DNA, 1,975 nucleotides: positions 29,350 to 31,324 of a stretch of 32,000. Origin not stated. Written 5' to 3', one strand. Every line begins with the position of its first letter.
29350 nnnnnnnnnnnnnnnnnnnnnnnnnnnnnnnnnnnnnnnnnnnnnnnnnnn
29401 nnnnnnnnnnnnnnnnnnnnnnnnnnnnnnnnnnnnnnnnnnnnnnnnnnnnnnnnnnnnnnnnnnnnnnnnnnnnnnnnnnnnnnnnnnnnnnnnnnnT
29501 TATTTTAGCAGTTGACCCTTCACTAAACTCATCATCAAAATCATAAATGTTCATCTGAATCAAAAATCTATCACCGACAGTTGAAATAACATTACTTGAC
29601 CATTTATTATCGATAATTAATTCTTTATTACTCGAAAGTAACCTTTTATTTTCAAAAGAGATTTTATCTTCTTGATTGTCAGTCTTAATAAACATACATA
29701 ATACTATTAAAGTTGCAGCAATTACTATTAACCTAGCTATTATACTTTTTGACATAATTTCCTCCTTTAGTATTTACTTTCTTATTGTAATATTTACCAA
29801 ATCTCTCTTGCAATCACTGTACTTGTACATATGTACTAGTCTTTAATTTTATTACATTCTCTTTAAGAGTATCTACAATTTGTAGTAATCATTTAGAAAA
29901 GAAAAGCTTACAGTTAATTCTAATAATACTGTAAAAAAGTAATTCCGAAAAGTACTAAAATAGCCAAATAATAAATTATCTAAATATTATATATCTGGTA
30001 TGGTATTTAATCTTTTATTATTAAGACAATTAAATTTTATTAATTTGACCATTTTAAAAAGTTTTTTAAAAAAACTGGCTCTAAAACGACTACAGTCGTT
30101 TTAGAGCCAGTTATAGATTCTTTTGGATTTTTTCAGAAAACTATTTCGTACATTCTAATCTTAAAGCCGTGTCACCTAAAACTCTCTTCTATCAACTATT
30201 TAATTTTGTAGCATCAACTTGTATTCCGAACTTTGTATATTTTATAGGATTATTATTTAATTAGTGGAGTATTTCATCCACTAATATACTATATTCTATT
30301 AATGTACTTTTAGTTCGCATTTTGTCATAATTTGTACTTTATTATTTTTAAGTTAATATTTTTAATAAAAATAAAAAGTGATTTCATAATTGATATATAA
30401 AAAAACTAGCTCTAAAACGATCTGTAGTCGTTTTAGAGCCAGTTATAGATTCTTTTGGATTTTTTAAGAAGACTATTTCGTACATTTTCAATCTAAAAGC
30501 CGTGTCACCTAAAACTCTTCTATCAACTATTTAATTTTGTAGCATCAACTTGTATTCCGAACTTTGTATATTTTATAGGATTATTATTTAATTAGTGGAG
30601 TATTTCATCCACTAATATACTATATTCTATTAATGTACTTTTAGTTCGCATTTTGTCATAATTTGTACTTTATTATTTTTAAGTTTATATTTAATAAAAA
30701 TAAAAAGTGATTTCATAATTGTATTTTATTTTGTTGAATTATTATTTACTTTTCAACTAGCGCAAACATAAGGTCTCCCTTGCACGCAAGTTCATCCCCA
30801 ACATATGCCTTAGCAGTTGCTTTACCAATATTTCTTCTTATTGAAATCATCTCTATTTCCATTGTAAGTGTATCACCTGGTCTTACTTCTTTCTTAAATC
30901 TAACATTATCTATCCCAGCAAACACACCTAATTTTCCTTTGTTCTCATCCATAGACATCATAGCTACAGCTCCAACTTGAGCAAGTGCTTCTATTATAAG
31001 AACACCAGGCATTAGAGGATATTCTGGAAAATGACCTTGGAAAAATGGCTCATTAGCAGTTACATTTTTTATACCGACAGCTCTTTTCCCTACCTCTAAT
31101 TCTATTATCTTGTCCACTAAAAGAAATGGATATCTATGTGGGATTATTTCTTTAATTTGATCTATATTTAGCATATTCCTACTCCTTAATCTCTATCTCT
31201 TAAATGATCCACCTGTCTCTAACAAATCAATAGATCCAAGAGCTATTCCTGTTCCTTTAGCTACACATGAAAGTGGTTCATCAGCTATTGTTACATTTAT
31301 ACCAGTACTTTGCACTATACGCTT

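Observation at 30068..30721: Tandemly duplicated ~325-bp non-coding module, each copy with its own strong terminator, inside the largest gene-free gap in the window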

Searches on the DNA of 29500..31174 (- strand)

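Call 4: search_rna_families(source=window, start=29500, end=31000, threshold=evalue, max_evalue=10, show_alignments=3)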
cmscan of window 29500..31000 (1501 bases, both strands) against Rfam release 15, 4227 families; matches with E-value up to 10: 15.
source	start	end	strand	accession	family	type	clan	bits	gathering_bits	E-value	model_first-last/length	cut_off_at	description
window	30035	30108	+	RF02822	Srn266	Gene; sRNA;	-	29.8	63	0.026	1-112/112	no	Streptococcus RNA 266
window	30018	30112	+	RF02432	SpF25_sRNA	Gene; sRNA;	-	23.5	48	0.47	1-102/102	no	Streptococcus sRNA SpF25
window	30391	30470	+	RF01501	Afu_199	Gene; snRNA; snoRNA; CD-box;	-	22.3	45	0.27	1-77/77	no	A. fimigatus snoRNA Afu_199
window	30069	30117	-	RF04157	MIR9486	Gene; miRNA;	-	21.2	100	0.27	1-119/119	no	MIR9486 microRNA precursor family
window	30076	30109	+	RF00680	mir-224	Gene; miRNA;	-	21.1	70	0.39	1-81/81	no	mir-224 microRNA precursor family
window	30071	30112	-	RF04230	mir-9261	Gene; miRNA;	-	20.8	86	0.42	1-92/92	no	mir-9261 microRNA precursor family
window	30357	30440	+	RF02822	Srn266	Gene; sRNA;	-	19.8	63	2.8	1-112/112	no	Streptococcus RNA 266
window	30046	30118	-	RF02579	tsr26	Gene; sRNA;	-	19.6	141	5.7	1-122/122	no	S. aureus tsr26 small RNA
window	30035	30122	-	RF02316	TtnuHACA9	Gene; snRNA; snoRNA; HACA-box;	-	19.3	100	4.2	1-135/135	no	Tetrahymena snoRNA TtnuHACA9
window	30073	30112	+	RF03940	MIR9563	Gene; miRNA;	-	18.1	90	3.2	1-127/127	no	MIR9563 microRNA precursor family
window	30070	30115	-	RF03722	MIR4378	Gene; miRNA;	-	18.1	90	4.3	1-91/91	no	MIR4378 microRNA precursor family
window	30700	30795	+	RF01504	Afu_254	Gene; sRNA;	-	18.1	60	4.8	1-158/158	no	A. fumigatus sRNA Afu_254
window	30017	30117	+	RF02653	StyR-143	Gene; sRNA;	-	15.9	176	2.4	1-144/144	no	Salmonella enterica Typhi npcRNA 143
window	30072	30133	+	RF00032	Histone3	Cis-reg;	-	15.3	34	1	1-46/46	no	Histone 3' UTR stem-loop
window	30455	30499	+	RF02147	MEG8_3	Gene; lncRNA;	-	12.3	40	4.4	1-66/66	no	Maternally expressed 8 exon 3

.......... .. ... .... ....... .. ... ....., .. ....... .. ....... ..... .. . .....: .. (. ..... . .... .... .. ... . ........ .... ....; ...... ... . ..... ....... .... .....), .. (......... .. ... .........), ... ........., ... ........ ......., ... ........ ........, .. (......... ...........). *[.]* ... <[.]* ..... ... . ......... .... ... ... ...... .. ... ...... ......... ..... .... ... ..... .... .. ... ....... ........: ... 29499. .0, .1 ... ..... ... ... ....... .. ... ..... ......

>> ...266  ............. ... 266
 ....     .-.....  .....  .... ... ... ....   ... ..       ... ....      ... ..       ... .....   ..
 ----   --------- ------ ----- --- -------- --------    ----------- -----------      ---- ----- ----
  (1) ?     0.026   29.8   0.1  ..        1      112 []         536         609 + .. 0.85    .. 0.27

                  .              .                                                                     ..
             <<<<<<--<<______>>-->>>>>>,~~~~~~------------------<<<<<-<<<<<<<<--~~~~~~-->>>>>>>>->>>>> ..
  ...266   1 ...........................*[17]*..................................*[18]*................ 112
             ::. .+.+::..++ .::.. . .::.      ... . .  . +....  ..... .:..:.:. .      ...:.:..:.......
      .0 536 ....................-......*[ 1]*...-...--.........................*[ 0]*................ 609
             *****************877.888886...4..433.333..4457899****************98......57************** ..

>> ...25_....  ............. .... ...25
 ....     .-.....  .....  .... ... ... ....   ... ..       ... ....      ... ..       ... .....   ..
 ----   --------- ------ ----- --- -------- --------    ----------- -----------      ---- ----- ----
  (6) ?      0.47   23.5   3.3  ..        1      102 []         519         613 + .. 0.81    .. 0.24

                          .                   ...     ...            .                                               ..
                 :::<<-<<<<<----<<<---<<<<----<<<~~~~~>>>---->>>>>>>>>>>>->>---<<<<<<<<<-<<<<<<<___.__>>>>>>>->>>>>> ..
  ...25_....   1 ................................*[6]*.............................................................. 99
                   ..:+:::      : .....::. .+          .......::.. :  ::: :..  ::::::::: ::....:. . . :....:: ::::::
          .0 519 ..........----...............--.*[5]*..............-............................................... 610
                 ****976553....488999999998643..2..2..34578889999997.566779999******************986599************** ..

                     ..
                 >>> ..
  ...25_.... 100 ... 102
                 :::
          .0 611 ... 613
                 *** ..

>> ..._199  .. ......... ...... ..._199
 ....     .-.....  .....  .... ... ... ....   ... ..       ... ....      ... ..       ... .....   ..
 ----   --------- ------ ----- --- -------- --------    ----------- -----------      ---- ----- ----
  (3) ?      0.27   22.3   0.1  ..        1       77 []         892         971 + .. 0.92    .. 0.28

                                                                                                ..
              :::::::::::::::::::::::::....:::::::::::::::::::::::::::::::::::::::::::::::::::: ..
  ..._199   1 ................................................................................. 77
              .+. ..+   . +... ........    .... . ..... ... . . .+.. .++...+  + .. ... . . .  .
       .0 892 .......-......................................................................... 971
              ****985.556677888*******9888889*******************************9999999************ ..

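Call 15: search_dna_similar(query=window:30068-30392:-, collection=phages, mode=distant, max_evalue=0.01)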
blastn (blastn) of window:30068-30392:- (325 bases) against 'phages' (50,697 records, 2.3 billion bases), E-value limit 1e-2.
No match.

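Call 16: search_dna_similar(query=window:30068-30392:-, collection=plasmids, mode=distant, max_evalue=0.01)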
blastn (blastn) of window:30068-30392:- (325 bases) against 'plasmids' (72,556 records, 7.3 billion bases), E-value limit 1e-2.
Records with a match: 2; places in all: 3; records where one place covers at least 80% of the query: 0.
Best place of each record, by identity: 80-90% 1; 60-80% 1.
By first word of the organism name: Fusobacterium 1; Borrelia 1.
By predicted mobility (MOB-suite, as given by PLSDB): non-mobilizable 2.
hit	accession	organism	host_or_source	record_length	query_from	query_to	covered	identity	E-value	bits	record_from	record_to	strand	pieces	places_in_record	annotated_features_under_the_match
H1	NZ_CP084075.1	Fusobacterium vincentii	-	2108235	15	122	33%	72.2%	7e-3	49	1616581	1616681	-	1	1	none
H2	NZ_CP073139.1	Borrelia hermsii DAH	Homo sapiens,blood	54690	22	73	16%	80.8%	7e-3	48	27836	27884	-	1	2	none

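Call 81: search_rna_families(source=L011, start=10400, end=10950, threshold=evalue, max_evalue=1)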
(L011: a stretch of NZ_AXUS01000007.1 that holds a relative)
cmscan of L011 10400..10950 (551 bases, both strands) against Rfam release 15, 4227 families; matches with E-value up to 1: 3.
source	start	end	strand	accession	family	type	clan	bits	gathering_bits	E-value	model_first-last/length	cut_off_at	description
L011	10722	10787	-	RF00694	mir-137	Gene; miRNA;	CL00092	27.5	56.7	0.0014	1-72/72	no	mir-137 microRNA precursor family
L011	10658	10703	+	RF03722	MIR4378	Gene; miRNA;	-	24.8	90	0.033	1-91/91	no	MIR4378 microRNA precursor family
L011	10656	10704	+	RF04157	MIR9486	Gene; miRNA;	-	17.8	100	0.79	1-119/119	no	MIR9486 microRNA precursor family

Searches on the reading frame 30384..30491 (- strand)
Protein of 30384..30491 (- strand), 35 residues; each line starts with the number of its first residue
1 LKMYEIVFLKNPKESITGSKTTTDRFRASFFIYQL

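Call 17: find_encoding_contigs(protein=window:30384-30491:-, flank=10000, max_places=10)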
Protein window:30384-30491:- (35 aa): no gene with exactly this product is on record in the collection.
